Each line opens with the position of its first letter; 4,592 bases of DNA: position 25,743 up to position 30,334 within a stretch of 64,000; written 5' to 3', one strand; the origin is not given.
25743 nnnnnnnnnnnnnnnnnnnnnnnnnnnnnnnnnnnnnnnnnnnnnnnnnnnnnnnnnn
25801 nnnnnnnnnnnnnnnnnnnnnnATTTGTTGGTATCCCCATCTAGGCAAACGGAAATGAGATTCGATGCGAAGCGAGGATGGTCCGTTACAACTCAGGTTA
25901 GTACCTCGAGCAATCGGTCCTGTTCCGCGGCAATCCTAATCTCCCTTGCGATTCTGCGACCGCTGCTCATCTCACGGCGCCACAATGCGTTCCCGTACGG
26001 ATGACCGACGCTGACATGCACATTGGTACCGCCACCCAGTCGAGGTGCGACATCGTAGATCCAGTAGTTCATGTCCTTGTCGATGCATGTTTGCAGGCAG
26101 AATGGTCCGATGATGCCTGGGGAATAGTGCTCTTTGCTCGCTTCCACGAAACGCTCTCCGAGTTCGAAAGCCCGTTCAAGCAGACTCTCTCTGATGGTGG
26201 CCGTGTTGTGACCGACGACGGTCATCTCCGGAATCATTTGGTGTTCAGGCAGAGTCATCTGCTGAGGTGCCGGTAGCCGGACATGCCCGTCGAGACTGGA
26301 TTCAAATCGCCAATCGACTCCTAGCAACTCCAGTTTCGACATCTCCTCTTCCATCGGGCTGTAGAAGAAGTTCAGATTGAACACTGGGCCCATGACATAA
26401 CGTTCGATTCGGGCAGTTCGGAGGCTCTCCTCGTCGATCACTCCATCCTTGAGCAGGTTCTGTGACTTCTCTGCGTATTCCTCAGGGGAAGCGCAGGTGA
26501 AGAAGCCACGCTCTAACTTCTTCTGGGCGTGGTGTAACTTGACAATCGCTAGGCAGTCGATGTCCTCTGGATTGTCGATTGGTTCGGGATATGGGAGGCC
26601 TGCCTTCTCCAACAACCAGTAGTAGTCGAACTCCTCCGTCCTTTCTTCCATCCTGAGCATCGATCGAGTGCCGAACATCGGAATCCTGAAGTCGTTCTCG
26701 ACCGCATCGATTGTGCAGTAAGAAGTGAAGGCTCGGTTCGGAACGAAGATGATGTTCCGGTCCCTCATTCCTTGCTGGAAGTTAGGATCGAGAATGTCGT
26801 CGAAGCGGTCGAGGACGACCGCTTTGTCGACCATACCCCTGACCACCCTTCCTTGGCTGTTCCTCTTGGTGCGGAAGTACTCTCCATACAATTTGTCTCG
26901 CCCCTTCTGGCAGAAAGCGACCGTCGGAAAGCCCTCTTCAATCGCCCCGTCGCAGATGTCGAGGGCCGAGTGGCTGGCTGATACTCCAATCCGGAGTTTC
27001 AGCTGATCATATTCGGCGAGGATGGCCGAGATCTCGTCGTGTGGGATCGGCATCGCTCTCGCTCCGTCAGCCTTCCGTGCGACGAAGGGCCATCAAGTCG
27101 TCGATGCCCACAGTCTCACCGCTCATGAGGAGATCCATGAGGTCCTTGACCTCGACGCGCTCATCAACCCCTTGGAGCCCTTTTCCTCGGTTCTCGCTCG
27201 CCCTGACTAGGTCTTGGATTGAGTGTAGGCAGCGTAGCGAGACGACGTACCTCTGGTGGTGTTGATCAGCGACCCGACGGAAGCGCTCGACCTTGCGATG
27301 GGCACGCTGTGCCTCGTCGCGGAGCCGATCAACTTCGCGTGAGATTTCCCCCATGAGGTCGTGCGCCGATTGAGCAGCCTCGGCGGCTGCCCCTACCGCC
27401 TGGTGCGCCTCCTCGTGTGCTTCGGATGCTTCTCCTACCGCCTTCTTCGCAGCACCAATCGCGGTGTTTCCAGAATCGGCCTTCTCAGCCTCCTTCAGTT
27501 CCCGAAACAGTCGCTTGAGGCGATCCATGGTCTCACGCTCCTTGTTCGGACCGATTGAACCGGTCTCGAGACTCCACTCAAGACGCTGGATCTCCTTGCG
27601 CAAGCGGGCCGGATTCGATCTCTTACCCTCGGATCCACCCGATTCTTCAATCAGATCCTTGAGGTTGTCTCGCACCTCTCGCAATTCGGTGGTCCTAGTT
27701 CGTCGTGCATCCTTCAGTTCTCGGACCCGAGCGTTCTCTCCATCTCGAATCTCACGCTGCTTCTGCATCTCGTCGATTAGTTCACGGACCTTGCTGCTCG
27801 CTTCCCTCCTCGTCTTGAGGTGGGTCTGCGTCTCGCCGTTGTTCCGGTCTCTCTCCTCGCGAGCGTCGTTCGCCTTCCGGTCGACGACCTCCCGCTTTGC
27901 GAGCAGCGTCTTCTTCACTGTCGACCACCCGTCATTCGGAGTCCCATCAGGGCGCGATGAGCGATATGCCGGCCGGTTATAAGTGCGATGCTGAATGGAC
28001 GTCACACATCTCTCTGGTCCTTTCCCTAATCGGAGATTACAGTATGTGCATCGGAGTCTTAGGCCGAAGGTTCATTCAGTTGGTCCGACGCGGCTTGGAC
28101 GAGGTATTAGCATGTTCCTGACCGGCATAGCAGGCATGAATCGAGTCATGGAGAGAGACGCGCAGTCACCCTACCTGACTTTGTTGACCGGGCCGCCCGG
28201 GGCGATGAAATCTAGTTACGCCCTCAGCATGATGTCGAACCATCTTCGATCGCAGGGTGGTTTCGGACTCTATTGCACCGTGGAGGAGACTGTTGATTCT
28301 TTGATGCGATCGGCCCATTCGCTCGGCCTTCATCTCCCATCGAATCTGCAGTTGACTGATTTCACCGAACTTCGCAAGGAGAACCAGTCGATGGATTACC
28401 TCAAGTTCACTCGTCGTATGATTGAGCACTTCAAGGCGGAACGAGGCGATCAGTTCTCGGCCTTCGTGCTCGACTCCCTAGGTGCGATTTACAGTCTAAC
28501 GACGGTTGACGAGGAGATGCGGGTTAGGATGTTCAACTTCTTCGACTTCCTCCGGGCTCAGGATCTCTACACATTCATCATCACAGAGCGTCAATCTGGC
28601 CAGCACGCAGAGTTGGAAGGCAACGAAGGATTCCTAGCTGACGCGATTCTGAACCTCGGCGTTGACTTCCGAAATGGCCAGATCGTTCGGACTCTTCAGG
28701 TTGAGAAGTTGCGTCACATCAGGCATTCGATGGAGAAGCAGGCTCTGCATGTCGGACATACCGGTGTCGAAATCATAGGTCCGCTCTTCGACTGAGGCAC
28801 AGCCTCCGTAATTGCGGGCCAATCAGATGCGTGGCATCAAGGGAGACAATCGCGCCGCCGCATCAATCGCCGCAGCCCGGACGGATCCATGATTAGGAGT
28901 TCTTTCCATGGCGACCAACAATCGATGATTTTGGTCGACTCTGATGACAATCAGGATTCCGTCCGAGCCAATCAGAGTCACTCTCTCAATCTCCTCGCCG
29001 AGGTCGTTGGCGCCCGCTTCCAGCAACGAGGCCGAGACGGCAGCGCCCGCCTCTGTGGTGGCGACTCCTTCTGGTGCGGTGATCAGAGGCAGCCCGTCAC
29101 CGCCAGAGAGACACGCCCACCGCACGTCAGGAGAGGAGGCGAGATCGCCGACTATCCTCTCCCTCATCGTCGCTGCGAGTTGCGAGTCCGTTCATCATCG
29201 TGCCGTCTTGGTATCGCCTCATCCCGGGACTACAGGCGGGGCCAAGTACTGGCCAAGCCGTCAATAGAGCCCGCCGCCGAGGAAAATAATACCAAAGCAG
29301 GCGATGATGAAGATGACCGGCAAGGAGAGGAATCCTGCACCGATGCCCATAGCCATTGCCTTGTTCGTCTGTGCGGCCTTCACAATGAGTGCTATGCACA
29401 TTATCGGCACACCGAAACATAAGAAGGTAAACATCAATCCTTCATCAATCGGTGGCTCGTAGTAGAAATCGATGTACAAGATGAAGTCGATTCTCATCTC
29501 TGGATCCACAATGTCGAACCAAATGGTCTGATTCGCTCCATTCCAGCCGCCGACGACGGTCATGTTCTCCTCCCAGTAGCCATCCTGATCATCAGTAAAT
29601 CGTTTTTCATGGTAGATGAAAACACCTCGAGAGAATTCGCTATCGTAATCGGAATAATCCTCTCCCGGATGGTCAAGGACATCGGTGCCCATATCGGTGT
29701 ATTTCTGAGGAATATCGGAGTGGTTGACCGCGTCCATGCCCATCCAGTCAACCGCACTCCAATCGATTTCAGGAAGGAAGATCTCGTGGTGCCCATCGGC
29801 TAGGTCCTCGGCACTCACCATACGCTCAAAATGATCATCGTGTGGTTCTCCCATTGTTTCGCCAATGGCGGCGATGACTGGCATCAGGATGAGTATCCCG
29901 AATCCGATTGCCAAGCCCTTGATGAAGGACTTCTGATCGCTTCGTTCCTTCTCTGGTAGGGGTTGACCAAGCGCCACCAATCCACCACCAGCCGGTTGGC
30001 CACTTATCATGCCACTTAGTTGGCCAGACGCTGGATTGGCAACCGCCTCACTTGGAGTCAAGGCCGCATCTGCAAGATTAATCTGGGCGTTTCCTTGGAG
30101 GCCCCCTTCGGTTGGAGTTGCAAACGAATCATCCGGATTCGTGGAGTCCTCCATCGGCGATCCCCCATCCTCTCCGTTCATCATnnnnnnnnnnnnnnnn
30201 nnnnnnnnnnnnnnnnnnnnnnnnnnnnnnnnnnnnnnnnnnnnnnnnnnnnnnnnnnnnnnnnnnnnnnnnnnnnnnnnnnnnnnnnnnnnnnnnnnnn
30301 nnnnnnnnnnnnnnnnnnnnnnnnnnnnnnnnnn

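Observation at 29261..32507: Translationally coupled Lgt-like / rubredoxin-like radical-SAM / membrane-protein operon: candidate membrane-lipid or lipoprotein modification system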

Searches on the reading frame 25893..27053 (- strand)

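Call 3: search_protein_families(library=pfam, proteins=[window:25893-27053:-], max_evalue=0.01)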
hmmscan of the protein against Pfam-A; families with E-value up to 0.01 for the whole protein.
window:25893-27053:- (386 aa): 2 families
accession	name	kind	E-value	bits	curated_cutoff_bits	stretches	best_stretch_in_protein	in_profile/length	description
PF06973.17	DUF1297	-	7.9e-75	251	23.8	1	192-386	1-188/188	Domain of unknown function (DUF1297)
PF06849.18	DUF1246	-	6.5e-40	136.4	25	1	22-158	1-121/122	Protein of unknown function (DUF1246)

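Call 4: search_protein_families(library=ncbifam, proteins=[window:25893-27053:-], max_evalue=0.01)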
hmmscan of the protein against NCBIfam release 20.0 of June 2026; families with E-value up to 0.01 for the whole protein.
window:25893-27053:- (386 aa): 7 families
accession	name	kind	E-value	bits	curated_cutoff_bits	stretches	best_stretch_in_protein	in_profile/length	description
NF009780.0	PRK13278.1-5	equivalog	1.9e-92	310.1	556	1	3-386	2-361/361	formate--phosphoribosylaminoimidazolecarboxamide ligase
NF009783.0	PRK13278.2-4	equivalog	1.6e-86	290.4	590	1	6-385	3-355/356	formate--phosphoribosylaminoimidazolecarboxamide ligase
NF009779.0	PRK13278.1-3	equivalog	4.7e-61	206.8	580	1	19-386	2-333/333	formate--phosphoribosylaminoimidazolecarboxamide ligase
NF009781.0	PRK13278.1-6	subfamily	2.4e-59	201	603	1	4-385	3-355/356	formate--phosphoribosylaminoimidazolecarboxamide ligase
NF009778.0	PRK13278.1-1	equivalog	1.8e-55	188.4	570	1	22-385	22-355/356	formate--phosphoribosylaminoimidazolecarboxamide ligase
NF009782.0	PRK13278.2-1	equivalog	7.6e-34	117.4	482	1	23-386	4-310/310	formate--phosphoribosylaminoimidazolecarboxamide ligase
NF009403.0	PRK12767.1-2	equivalog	0.00018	20.8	286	1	302-369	257-322/342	carbamoyl phosphate synthase-like protein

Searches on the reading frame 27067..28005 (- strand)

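Call 3: search_protein_families(library=pfam, proteins=[window:27067-28005:-], max_evalue=0.01)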
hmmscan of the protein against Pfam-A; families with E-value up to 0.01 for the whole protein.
window:27067-28005:- (312 aa): 1 family
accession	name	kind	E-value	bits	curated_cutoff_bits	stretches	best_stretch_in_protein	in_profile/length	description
PF23435.1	DUF7121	-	7e-17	62.2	29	1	45-309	41-303/307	Family of unknown function (DUF7121)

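Call 4: search_protein_families(library=ncbifam, proteins=[window:27067-28005:-], max_evalue=0.01)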
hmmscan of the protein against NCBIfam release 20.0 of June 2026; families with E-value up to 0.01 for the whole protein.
window:27067-28005:- (312 aa): 4 families
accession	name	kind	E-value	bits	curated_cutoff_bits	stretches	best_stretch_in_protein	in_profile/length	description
TIGR02168.1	SMC_prok_B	equivalog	0.00053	17.8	567.35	1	41-251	726-931/1181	chromosome segregation protein SMC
NF045780.1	TrlF_fam_ATP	equivalog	0.0026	16.5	350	1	32-257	599-809/944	TrlF family AAA-like ATPase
TIGR04319.1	SerAla_Lrha_rpt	domain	0.0037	17.5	120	1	178-239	99-162/175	Ser-Ala-175 repeat protein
NF003034.1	PRK03918.1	equivalog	0.0073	14.3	700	1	50-249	161-364/878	DNA double-strand break repair ATPase Rad50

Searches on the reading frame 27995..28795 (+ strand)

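Call 3: search_protein_families(library=pfam, proteins=[window:27995-28795:+], max_evalue=0.01)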
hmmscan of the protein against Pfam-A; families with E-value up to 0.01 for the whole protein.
window:27995-28795:+ (266 aa): 2 families
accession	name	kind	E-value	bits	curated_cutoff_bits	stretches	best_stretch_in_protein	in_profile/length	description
PF06745.19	ATPase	-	1.4e-24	87.2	26.6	1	43-262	3-228/231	KaiC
PF13481.12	AAA_25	-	0.00042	20.4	27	1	60-172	34-159/195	AAA domain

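Call 4: search_protein_families(library=ncbifam, proteins=[window:27995-28795:+], max_evalue=0.01)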
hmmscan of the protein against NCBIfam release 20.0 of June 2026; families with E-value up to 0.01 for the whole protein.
window:27995-28795:+ (266 aa): 7 families
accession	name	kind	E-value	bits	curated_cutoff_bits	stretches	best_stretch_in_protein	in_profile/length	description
NF006799.0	PRK09302.1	equivalog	6.4e-18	64.6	408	1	37-261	9-239/515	circadian clock protein KaiC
TIGR03881.1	KaiC_arch_4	hypoth_equivalog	4.2e-08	33.2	247.8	1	43-251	5-218/231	KaiC domain-containing protein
TIGR03877.1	thermo_KaiC_1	hypoth_equivalog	5.9e-08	32.5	307.25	1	214-260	186-232/238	KaiC domain-containing protein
TIGR03880.1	KaiC_arch_3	hypoth_equivalog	6.4e-08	32.4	249.45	1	44-259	1-216/224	KaiC domain-containing protein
TIGR02655.1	circ_KaiC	equivalog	1.2e-06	27.5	546.25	1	43-261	5-229/484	circadian clock protein KaiC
TIGR00416.1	sms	equivalog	0.0034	16.2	403.05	1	40-138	75-171/454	DNA repair protein RadA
TIGR03878.1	thermo_KaiC_2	hypoth_equivalog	0.0044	16.4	232.2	0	94-220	70-197/259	KaiC domain-containing protein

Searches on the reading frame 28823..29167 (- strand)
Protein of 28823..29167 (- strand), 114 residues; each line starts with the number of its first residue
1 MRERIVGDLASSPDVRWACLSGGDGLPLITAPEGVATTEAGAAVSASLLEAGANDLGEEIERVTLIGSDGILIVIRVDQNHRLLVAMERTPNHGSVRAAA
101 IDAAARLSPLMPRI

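Call 3: search_protein_families(library=pfam, proteins=[window:28823-29167:-], max_evalue=0.01)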
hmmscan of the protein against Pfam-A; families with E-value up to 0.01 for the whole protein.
window:28823-29167:- (114 aa): 1 family
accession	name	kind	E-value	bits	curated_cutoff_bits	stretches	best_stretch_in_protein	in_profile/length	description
PF03259.23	Robl_LC7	-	0.00052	20.1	23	1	3-85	3-89/91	Roadblock/LC7 domain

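Call 4: search_protein_families(library=ncbifam, proteins=[window:28823-29167:-], max_evalue=0.01)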
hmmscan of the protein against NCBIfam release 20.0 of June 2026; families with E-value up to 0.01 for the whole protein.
window:28823-29167:- (114 aa): 0 families

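Call 65: search_protein_families(library=padloc, proteins=[window:28823-29167:-], max_evalue=0.001)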
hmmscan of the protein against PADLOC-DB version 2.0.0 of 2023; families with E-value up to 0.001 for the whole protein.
window:28823-29167:- (114 aa): 0 families

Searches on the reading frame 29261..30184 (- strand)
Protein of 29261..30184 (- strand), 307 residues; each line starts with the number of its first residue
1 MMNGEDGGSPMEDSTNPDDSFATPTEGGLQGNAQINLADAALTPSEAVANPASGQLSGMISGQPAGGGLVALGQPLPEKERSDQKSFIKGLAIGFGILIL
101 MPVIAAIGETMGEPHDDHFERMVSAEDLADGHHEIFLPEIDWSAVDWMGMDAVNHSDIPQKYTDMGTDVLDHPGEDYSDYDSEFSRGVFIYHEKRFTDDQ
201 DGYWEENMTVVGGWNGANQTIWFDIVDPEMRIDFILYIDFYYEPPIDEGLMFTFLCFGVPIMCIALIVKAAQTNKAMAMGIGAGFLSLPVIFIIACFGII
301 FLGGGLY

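Call 3: search_protein_families(library=pfam, proteins=[window:29261-30184:-], max_evalue=0.01)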
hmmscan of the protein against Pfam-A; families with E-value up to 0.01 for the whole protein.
window:29261-30184:- (307 aa): 1 family
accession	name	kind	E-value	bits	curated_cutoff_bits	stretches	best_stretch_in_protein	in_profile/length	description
PF16316.10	DUF4956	-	0.0039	17.4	30.6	1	234-282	6-54/169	Domain of unknown function (DUF4956)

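Call 4: search_protein_families(library=ncbifam, proteins=[window:29261-30184:-], max_evalue=0.01)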
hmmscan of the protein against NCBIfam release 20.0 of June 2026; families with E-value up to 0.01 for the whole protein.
window:29261-30184:- (307 aa): 0 families

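Call 65: search_protein_families(library=padloc, proteins=[window:29261-30184:-], max_evalue=0.001)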
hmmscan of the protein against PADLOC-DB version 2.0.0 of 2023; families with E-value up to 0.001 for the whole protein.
window:29261-30184:- (307 aa): 0 families

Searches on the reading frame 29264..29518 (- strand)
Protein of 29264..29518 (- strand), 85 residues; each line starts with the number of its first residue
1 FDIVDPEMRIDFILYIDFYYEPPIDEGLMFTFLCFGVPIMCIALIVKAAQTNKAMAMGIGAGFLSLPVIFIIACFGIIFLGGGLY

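Call 75: find_homologous_proteins(query=A2, max_evalue=0.001)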
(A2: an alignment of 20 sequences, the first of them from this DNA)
Query A2 (20 sequences) (85 aa, profile of the alignment): 200 proteins with E <= 0.001 among 4017 candidates; the best 120 are listed.
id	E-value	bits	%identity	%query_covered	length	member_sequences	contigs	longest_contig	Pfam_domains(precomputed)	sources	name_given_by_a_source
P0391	5.5e-23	99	-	-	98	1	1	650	-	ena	-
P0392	1.1e-22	98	-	-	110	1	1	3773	-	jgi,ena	-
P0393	2.6e-22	97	-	-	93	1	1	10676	-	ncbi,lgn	-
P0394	3.6e-22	96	-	-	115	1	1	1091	-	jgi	jgi:hypothetical protein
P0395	5.5e-22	96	-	-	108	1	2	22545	-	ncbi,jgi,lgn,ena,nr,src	ncbi:MAG TPA: hypothetical protein VFD58_07425 [Blastocatellia bacterium]|nr:hypothetical protein [B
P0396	5.8e-22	95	-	-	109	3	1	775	-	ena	-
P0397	8.1e-22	95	-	-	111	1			-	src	-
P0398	9.0e-22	95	-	-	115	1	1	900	-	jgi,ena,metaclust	metaclust:\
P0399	1.1e-21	95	-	-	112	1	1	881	-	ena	-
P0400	1.8e-21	94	-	-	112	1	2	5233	-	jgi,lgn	jgi:hypothetical protein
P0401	2.2e-21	94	27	60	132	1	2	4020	-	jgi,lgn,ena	jgi:hypothetical protein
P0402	2.2e-21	94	-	-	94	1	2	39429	-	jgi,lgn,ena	-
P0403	2.5e-21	93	-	-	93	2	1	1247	-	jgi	-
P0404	2.5e-21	93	-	-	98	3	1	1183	-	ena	-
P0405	3.3e-21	93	-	-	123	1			-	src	-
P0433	2.8e-19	87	-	-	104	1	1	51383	-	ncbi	-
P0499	1.2e-12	66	-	-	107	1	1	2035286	-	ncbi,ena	-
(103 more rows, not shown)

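Call 76: find_encoding_contigs(protein=P0395, flank=4000, max_places=1)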
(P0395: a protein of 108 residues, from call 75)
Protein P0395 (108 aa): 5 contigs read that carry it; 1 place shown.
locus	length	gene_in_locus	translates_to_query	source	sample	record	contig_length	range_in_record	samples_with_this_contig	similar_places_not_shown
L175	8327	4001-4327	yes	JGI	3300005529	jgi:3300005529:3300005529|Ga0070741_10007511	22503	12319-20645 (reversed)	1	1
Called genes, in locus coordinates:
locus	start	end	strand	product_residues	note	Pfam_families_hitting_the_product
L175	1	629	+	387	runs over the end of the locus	PF13623:SurA_N_2, PF13624:SurA_N_3, PF09312:SurA_N, PF13145:Rotamase_2, PF13616:Rotamase_3, PF00639:Rotamase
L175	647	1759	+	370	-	PF01336:tRNA_anti-codon (weak), PF01966:HD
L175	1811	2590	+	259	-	PF01790:LGT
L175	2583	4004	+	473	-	PF23545:Zn_ribbon_HMPTM, PF04055:Radical_SAM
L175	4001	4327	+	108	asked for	-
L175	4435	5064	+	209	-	PF12804:NTP_transf_3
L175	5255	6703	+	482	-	PF20695:UbiD_N, PF01977:UbiD, PF20696:UbiD_C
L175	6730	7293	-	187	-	PF13442:Cytochrome_CBB3 (faint), PF00034:Cytochrom_C (faint), PF09098:Dehyd-heme_bind (faint)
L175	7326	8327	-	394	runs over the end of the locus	PF00174:Oxidored_molyb, PF03404:Mo-co_dimer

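Call 77: find_encoding_contigs(protein=P0433, flank=4000, max_places=1)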
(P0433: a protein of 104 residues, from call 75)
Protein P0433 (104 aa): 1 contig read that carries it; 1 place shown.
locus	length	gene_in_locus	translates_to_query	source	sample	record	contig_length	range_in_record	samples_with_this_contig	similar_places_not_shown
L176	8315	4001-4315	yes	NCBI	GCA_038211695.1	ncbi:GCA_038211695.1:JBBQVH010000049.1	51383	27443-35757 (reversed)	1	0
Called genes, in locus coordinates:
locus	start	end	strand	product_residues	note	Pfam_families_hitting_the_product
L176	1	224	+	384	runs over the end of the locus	PF13623:SurA_N_2, PF13624:SurA_N_3, PF09312:SurA_N (weak), PF13145:Rotamase_2, PF00639:Rotamase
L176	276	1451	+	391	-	PF01336:tRNA_anti-codon, PF01966:HD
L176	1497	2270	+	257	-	PF01790:LGT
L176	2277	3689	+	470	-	PF23545:Zn_ribbon_HMPTM, PF04055:Radical_SAM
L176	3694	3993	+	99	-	-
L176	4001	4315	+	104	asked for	-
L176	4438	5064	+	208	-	PF01128:IspD (weak), PF12804:NTP_transf_3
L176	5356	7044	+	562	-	-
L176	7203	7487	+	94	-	PF04365:BrnT_toxin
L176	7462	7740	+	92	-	-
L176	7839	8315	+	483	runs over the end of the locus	PF20695:UbiD_N, PF01977:UbiD, PF20696:UbiD_C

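Call 78: find_encoding_contigs(protein=P0499, flank=4000, max_places=1)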
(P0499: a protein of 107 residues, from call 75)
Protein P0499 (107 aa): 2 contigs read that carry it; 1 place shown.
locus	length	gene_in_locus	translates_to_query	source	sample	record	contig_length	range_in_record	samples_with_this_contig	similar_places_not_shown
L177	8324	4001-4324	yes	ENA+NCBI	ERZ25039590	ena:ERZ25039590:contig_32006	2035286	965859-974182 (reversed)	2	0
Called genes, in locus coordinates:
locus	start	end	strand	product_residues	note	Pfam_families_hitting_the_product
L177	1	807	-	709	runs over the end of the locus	PF09286:Pro-kuma_activ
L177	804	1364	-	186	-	-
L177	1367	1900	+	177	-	PF01790:LGT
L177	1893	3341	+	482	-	PF23545:Zn_ribbon_HMPTM, PF04055:Radical_SAM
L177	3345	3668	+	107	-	-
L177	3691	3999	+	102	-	-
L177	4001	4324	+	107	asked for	-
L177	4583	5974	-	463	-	PF00483:NTP_transferase, PF01128:IspD, PF02348:CTP_transf_3, PF12804:NTP_transf_3, PF25084:LbH_EIF2B, PF25087:GMPPB_C (weak), PF00132:Hexapep, PF00132:Hexapep, +1 more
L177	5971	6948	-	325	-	PF01933:CofD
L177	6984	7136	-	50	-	-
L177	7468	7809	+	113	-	PF03551:PadR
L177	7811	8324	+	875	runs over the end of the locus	PF12704:MacB_PCD, PF02687:FtsX, PF12704:MacB_PCD, PF02687:FtsX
